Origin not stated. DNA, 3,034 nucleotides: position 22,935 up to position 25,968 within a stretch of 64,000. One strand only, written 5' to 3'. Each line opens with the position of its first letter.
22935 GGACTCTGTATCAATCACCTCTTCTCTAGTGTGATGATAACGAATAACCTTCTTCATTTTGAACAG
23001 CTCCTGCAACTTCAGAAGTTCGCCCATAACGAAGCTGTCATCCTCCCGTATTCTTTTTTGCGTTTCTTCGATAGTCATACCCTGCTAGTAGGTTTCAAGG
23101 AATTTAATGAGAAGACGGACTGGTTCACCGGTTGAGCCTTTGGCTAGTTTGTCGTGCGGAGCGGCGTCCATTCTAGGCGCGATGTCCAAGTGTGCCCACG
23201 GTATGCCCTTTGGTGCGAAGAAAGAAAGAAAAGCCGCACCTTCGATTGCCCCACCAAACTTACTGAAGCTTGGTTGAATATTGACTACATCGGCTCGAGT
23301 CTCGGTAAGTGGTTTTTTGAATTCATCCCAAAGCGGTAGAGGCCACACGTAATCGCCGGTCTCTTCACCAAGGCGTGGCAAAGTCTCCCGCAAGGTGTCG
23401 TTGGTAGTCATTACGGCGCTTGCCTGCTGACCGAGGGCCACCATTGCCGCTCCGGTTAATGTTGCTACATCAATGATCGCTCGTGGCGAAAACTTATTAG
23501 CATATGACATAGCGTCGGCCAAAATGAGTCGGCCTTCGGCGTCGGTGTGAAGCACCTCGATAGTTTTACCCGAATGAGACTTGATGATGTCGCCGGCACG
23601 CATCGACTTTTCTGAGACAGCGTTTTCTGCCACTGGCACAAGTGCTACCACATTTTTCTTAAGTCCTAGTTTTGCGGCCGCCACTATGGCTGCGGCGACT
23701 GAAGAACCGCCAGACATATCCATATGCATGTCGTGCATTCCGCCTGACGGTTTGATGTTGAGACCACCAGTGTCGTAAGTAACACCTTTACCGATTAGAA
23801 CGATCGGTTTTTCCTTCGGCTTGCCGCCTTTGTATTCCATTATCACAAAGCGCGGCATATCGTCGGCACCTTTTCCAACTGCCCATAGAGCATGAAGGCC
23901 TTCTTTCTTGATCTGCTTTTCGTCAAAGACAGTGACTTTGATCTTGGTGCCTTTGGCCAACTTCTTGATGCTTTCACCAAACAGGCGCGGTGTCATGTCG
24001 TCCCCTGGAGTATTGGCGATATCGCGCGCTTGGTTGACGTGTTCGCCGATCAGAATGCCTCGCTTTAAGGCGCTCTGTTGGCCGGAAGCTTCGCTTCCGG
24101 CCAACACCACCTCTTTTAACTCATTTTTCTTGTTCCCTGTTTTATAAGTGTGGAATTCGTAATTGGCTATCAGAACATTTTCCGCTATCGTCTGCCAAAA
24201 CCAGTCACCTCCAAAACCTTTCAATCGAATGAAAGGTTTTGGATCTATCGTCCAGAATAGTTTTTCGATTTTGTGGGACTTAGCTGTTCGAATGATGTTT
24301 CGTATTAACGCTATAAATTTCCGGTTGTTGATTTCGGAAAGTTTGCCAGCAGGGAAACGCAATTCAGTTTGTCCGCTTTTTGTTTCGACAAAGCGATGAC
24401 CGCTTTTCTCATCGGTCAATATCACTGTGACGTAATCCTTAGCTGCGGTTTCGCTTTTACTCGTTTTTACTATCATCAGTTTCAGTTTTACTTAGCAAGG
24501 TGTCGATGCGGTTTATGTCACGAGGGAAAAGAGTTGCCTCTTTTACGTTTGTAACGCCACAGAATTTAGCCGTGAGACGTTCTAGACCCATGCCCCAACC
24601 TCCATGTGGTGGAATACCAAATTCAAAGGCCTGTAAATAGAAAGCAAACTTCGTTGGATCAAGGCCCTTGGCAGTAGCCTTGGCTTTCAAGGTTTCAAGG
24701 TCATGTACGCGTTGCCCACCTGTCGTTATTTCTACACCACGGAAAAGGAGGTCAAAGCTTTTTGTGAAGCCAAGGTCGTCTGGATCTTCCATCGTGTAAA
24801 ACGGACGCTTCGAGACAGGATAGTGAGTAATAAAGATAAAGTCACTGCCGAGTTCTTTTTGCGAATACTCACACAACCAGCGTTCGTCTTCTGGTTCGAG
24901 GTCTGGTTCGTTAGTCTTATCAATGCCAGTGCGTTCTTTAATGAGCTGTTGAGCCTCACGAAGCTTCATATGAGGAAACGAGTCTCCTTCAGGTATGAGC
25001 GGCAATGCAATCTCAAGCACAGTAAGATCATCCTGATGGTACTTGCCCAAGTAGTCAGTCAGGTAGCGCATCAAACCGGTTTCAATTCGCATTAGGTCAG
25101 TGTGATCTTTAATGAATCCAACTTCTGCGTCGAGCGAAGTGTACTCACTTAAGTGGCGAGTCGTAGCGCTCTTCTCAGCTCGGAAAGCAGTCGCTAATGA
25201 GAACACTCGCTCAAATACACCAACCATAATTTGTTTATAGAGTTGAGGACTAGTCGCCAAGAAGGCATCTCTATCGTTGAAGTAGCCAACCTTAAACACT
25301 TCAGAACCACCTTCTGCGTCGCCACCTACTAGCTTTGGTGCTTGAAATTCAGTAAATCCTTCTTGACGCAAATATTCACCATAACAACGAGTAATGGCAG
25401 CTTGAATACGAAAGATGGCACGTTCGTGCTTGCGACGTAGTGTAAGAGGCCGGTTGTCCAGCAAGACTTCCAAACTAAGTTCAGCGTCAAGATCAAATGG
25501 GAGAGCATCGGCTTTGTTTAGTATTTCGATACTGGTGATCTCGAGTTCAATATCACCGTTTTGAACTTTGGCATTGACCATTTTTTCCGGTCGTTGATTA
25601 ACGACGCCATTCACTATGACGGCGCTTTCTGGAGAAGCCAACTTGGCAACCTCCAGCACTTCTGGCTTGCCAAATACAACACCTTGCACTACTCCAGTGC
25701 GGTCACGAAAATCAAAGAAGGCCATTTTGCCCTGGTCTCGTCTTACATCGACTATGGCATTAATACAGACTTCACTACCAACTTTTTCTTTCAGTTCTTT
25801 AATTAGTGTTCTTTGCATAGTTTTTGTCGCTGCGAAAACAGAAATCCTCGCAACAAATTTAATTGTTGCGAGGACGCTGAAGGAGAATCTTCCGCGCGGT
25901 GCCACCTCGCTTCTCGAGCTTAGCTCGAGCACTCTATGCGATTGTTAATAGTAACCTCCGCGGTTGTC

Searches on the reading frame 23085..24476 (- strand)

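Call 6: search_protein_families(library=pfam, proteins=[window:23085-24476:-])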
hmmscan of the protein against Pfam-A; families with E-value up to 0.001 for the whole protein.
window:23085-24476:- (463 aa): 2 families
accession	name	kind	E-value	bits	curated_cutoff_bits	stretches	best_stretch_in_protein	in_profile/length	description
PF00883.26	Peptidase_M17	-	2.5e-111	372.4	25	1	149-457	2-310/310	Cytosol aminopeptidase family, catalytic domain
PF02789.23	Peptidase_M17_N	-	0.00064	20.1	23.4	0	44-113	61-127/129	Cytosol aminopeptidase family, N-terminal domain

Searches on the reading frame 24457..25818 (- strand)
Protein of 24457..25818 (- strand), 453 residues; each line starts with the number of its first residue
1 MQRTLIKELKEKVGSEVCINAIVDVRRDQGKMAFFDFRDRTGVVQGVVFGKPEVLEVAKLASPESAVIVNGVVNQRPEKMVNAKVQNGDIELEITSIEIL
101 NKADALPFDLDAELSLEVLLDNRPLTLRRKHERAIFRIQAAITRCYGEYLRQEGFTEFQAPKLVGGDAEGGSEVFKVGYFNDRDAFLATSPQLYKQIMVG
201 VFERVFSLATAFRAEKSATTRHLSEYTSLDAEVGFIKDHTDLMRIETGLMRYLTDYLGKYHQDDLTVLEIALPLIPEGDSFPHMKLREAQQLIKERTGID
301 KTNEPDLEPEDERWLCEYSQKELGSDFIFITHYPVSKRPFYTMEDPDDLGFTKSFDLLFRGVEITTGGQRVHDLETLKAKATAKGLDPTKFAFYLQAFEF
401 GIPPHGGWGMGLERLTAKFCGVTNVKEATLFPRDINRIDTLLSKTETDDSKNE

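Call 6: search_protein_families(library=pfam, proteins=[window:24457-25818:-])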
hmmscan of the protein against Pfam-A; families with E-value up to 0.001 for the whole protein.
window:24457-25818:- (453 aa): 2 families
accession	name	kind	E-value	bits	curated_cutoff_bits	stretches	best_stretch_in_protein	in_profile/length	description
PF00152.25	tRNA-synt_2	-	6.4e-77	259.1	25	1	117-434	3-307/308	tRNA synthetases class II (D, K and N)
PF01336.31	tRNA_anti-codon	-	9.9e-14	51.5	27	1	18-100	2-75/75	OB-fold nucleic acid binding domain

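Call 7: search_protein_families(library=ncbifam, proteins=[window:24457-25818:-])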
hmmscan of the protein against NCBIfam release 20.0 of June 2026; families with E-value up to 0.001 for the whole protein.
window:24457-25818:- (453 aa): 17 families
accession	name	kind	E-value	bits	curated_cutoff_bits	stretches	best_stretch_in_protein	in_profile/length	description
NF003483.0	PRK05159.1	equivalog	2.5e-140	468.2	353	1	1-438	3-436/438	aspartate--tRNA(Asn) ligase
TIGR00458.1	aspS_nondisc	equivalog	8.4e-104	347.9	368.4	1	11-438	9-426/428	aspartate--tRNA(Asn) ligase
NF003037.0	PRK03932.1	equivalog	1.6e-77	261.4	414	1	3-439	3-450/451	asparagine--tRNA ligase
TIGR00457.1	asnS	equivalog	6.4e-74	249.4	342.6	1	4-439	6-454/455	asparagine--tRNA ligase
NF001750.0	PRK00476.1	equivalog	2.1e-64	217.8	443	2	10-257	14-265/590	aspartate--tRNA ligase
TIGR00459.1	aspS_bact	equivalog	5.9e-57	193.3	373.85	2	1-257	2-260/586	aspartate--tRNA ligase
NF005052.0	PRK06462.1-1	equivalog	9.5e-42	143.3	368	1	130-433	43-345/353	asparagine synthetase A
NF009460.0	PRK12820.1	equivalog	4e-38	131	1379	2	11-239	32-277/723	bifunctional aspartyl-tRNA synthetase/aspartyl/glutamyl-tRNA amidotransferase subunit C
NF001756.1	PRK00484.1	subfamily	6.8e-30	104.1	468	1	8-432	45-483/488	lysine--tRNA ligase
TIGR00499.1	lysS_bact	equivalog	1.1e-27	96.9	427.6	1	8-432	47-490/496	lysine--tRNA ligase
NF005054.0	PRK06462.1-4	equivalog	2.4e-23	82.7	309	1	127-433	16-310/318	asparagine synthetase A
NF009101.0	PRK12445.1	subfamily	5.1e-20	71.5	1026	2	13-258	64-307/505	lysine--tRNA ligase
NF002821.0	PRK02983.1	equivalog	3.4e-19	68.4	742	2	5-232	650-875/1102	bifunctional lysylphosphatidylglycerol synthetase/lysine--tRNA ligase LysX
TIGR00462.1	genX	equivalog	5.3e-14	52.4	286.9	1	143-430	8-303/304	EF-P lysine aminoacylase EpmA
NF005055.0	PRK06462.1-5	equivalog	5e-11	42.3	389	1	185-437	87-337/341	asparagine synthetase A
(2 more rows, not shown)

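Call 10: find_encoding_contigs(protein=window:24457-25818:-, flank=3000, max_places=6)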
Protein window:24457-25818:- (453 aa): 6 contigs read that carry it; 3 places shown.
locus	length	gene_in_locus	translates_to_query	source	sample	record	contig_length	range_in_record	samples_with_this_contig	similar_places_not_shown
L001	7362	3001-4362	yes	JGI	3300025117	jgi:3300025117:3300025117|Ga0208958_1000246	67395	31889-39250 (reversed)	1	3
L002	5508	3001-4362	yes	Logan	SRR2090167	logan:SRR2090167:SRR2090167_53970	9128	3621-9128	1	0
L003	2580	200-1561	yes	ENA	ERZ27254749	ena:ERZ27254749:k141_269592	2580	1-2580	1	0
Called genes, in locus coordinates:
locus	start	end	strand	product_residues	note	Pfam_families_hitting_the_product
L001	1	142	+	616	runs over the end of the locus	PF00012:HSP70, PF06723:MreB_Mbl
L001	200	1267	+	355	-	PF00226:DnaJ, PF01556:DnaJ_C, PF00684:DnaJ_CXXCXGXG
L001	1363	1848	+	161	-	-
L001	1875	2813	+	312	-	PF00579:tRNA-synt_1b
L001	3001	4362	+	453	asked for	PF01336:tRNA_anti-codon, PF00152:tRNA-synt_2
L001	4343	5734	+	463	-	PF00883:Peptidase_M17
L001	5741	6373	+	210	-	PF12917:YfbR-like, PF13023:HD_3, PF01966:HD (weak)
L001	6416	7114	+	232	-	PF02616:SMC_ScpA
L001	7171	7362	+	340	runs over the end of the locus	PF00044:Gp_dh_N, PF02800:Gp_dh_C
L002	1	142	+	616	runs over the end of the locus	PF00012:HSP70, PF06723:MreB_Mbl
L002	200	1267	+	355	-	PF00226:DnaJ, PF01556:DnaJ_C, PF00684:DnaJ_CXXCXGXG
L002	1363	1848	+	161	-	-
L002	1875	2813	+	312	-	PF00579:tRNA-synt_1b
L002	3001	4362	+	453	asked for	PF01336:tRNA_anti-codon, PF00152:tRNA-synt_2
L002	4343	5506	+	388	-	?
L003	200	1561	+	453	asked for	PF01336:tRNA_anti-codon, PF00152:tRNA-synt_2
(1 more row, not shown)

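Call 11: find_related_loci(query=window:24460-25818:-, collection=genome_contigs, flank=3000)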
Query window:24460-25818:- (453 aa) in genome_contigs; peptide patterns used: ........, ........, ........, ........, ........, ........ (x = any residue, [..] = any of these).
136 stretches matched a pattern; 100 encode a relative of the query (tblastn E <= 1e-3); the best 80 are kept; 80 distinct loci.
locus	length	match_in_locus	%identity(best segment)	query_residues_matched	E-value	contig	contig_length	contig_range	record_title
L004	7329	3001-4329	92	1-443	0e+0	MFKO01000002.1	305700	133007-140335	MAG: Candidatus Kaiserbacteria bacterium RIFCSPHIGHO2_01_FULL_46_22 rifcsphigho2_01_scaffold_242, whole genome shotgun s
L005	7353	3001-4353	81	1-451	0e+0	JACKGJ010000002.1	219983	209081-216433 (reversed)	MAG: Candidatus Nomurabacteria bacterium isolate HK-STAS-PATE-31 HK-STAS-PATE-31_2, whole genome shotgun sequence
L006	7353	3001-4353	81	1-453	0e+0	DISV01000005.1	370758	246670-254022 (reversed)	MAG TPA_asm: Patescibacteria group bacterium UBA6201 UBA6201_contig_1585, whole genome shotgun sequence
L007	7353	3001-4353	81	1-451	0e+0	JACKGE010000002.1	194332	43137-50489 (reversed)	MAG: Candidatus Nomurabacteria bacterium isolate HK-STAS-PATE-26 HK-STAS-PATE-26_2, whole genome shotgun sequence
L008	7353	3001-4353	76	1-451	0e+0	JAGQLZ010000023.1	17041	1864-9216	MAG: Candidatus Kaiserbacteria bacterium isolate HKST-UBA29 2010_379008, whole genome shotgun sequence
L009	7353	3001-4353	76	1-451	0e+0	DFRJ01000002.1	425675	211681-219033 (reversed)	MAG TPA_asm: Patescibacteria group bacterium UBA3466 UBA3466_contig_839, whole genome shotgun sequence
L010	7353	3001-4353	74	1-451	0e+0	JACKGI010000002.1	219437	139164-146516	MAG: Candidatus Nomurabacteria bacterium isolate HK-STAS-PATE-30 HK-STAS-PATE-30_2, whole genome shotgun sequence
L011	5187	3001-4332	75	1-443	0e+0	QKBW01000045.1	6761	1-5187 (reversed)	MAG: Candidatus Kaiserbacteria bacterium isolate SZUA-408 scaffold_49378, whole genome shotgun sequence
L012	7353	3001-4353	74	1-450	0e+0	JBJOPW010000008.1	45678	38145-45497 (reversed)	MAG: Candidatus Parcubacteria bacterium isolate whiteclaycreek2_2019_sw_WHONDRS-S19S_0038_A_bin.8 scaffold_0000104, whol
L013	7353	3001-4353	73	1-450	0e+0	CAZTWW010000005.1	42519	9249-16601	MAG TPA_asm: uncultured Candidatus Saccharibacteria bacterium isolate SRP219642_co4_360 genome assembly, contig: NODE_13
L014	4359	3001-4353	73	1-450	0e+0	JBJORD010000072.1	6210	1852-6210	MAG: Candidatus Parcubacteria bacterium isolate yakimariver_2019_sw_WHONDRS-S19S_0060_B_bin.95 scaffold_1607565, whole g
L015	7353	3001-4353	74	1-450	0e+0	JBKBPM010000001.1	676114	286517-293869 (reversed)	MAG: Candidatus Paceibacteria bacterium isolate 21H_026.bin.18 NODE_12_length_676114_cov_195.947735, whole genome shotgu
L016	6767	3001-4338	73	1-448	0e+0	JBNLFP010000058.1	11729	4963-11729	MAG: Minisyncoccia bacterium isolate C1.bin.4.orig k141_42781, whole genome shotgun sequence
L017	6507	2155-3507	73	1-450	0e+0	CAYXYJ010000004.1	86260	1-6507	MAG TPA_asm: uncultured Candidatus Saccharibacteria bacterium isolate binchicken_co179_48 genome assembly, contig: NODE_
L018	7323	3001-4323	70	1-443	0e+0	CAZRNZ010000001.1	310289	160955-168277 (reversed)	MAG TPA_asm: uncultured Candidatus Saccharibacteria bacterium isolate SRP344714_co2_230 genome assembly, contig: NODE_53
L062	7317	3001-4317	37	1-433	2e-67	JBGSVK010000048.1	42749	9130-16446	MAG: Candidatus Paceibacteria bacterium isolate JTS-AC455 k141_2844637, whole genome shotgun sequence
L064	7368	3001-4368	36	3-451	9e-66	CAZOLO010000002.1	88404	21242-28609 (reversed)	MAG TPA_asm: uncultured Candidatus Saccharibacteria bacterium isolate SRP118108_co5_556 genome assembly, contig: NODE_11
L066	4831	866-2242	34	1-452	2e-65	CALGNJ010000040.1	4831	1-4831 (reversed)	MAG: Candidatus Pacebacteria bacterium isolate L1_Bin_METABAT__222_1 genome assembly, contig: c_000001700405, whole geno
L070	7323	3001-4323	34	1-434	1e-64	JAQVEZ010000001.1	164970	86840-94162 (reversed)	MAG: Candidatus Paceibacterota bacterium isolate STE_147 NODE_102_length_164970_cov_4.965725_Sandtown_E, whole genome sh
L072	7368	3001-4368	35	3-451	7e-64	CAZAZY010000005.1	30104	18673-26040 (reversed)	MAG TPA_asm: uncultured Candidatus Saccharibacteria bacterium isolate SRP319275_co3_64 genome assembly, contig: NODE_181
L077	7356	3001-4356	32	1-434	6e-59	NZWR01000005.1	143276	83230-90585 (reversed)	MAG: Candidatus Campbellbacteria bacterium isolate NAT484 88099, whole genome shotgun sequence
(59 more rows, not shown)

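Call 31: search_protein_families(library=ncbifam, proteins=[L066:866-2242:+, L064:3001-4368:+, L062:3001-4317:+, L077:3001-4356:+, L072:3001-4368:+, L070:3001-4323:+], max_evalue=1e-60)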
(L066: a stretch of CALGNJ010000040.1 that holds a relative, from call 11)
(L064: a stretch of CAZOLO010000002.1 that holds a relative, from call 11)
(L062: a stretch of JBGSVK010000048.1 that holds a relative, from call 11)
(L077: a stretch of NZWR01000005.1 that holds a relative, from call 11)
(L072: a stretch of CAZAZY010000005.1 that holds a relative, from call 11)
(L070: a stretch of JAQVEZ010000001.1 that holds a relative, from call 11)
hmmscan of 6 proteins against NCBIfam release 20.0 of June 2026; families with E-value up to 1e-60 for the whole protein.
L066:866-2242:+ (459 aa): 4 families
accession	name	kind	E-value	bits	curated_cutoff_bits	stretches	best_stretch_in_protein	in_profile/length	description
NF001750.0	PRK00476.1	equivalog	3.1e-179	597.1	443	1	11-294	15-297/590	aspartate--tRNA ligase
TIGR00459.1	aspS_bact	equivalog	2.5e-157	524.7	373.85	1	3-294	4-292/586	aspartate--tRNA ligase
NF009460.0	PRK12820.1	equivalog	2.4e-120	402.9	1379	1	3-293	23-324/723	bifunctional aspartyl-tRNA synthetase/aspartyl/glutamyl-tRNA amidotransferase subunit C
NF003483.0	PRK05159.1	equivalog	1.3e-62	212.1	353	1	2-442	4-433/438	aspartate--tRNA(Asn) ligase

L064:3001-4368:+ (456 aa): 4 families
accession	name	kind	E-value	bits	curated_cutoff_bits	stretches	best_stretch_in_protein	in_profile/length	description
NF001750.0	PRK00476.1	equivalog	6.9e-175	582.7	443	1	8-292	13-297/590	aspartate--tRNA ligase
TIGR00459.1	aspS_bact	equivalog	9.7e-159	529.4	373.85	1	2-292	5-292/586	aspartate--tRNA ligase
NF009460.0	PRK12820.1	equivalog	1.2e-117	393.9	1379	1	2-291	24-324/723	bifunctional aspartyl-tRNA synthetase/aspartyl/glutamyl-tRNA amidotransferase subunit C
NF003483.0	PRK05159.1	equivalog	5.6e-62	210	353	1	1-438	5-431/438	aspartate--tRNA(Asn) ligase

L062:3001-4317:+ (439 aa): 4 families
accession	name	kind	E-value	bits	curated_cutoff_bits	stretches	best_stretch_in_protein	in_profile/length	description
NF001750.0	PRK00476.1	equivalog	3e-169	564.1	443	1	10-293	14-296/590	aspartate--tRNA ligase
TIGR00459.1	aspS_bact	equivalog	7.1e-154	513.4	373.85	1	3-293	4-291/586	aspartate--tRNA ligase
NF009460.0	PRK12820.1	equivalog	2.2e-120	403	1379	1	8-293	28-324/723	bifunctional aspartyl-tRNA synthetase/aspartyl/glutamyl-tRNA amidotransferase subunit C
NF003483.0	PRK05159.1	equivalog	1.6e-65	221.7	353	1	1-438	3-430/438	aspartate--tRNA(Asn) ligase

L077:3001-4356:+ (452 aa): 3 families
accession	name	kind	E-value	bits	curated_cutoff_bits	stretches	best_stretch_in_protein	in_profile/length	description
NF001750.0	PRK00476.1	equivalog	1.7e-165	551.7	443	1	11-304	15-296/590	aspartate--tRNA ligase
TIGR00459.1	aspS_bact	equivalog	4.1e-153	510.8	373.85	1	1-304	2-291/586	aspartate--tRNA ligase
NF009460.0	PRK12820.1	equivalog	2.5e-118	396.1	1379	1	11-304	32-324/723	bifunctional aspartyl-tRNA synthetase/aspartyl/glutamyl-tRNA amidotransferase subunit C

L072:3001-4368:+ (456 aa): 5 families
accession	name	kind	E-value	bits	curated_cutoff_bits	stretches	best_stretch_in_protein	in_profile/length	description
NF001750.0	PRK00476.1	equivalog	1.6e-176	588.1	443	1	9-291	15-296/590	aspartate--tRNA ligase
TIGR00459.1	aspS_bact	equivalog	5.8e-160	533.4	373.85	1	2-291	5-291/586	aspartate--tRNA ligase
NF009460.0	PRK12820.1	equivalog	1.4e-117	393.7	1379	1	9-291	32-324/723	bifunctional aspartyl-tRNA synthetase/aspartyl/glutamyl-tRNA amidotransferase subunit C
NF003483.0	PRK05159.1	equivalog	3.3e-66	224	353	1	1-438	5-431/438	aspartate--tRNA(Asn) ligase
TIGR00458.1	aspS_nondisc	equivalog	3.5e-62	210.8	368.4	1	3-440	2-423/428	aspartate--tRNA(Asn) ligase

L070:3001-4323:+ (441 aa): 4 families
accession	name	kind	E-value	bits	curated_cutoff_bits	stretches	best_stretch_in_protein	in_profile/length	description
NF001750.0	PRK00476.1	equivalog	1.6e-172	574.9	443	1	10-293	14-296/590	aspartate--tRNA ligase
TIGR00459.1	aspS_bact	equivalog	7e-160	533.2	373.85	1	1-293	2-291/586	aspartate--tRNA ligase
NF009460.0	PRK12820.1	equivalog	1.6e-120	403.4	1379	1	11-293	32-324/723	bifunctional aspartyl-tRNA synthetase/aspartyl/glutamyl-tRNA amidotransferase subunit C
NF003483.0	PRK05159.1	equivalog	1.3e-62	212.1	353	1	1-440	3-431/438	aspartate--tRNA(Asn) ligase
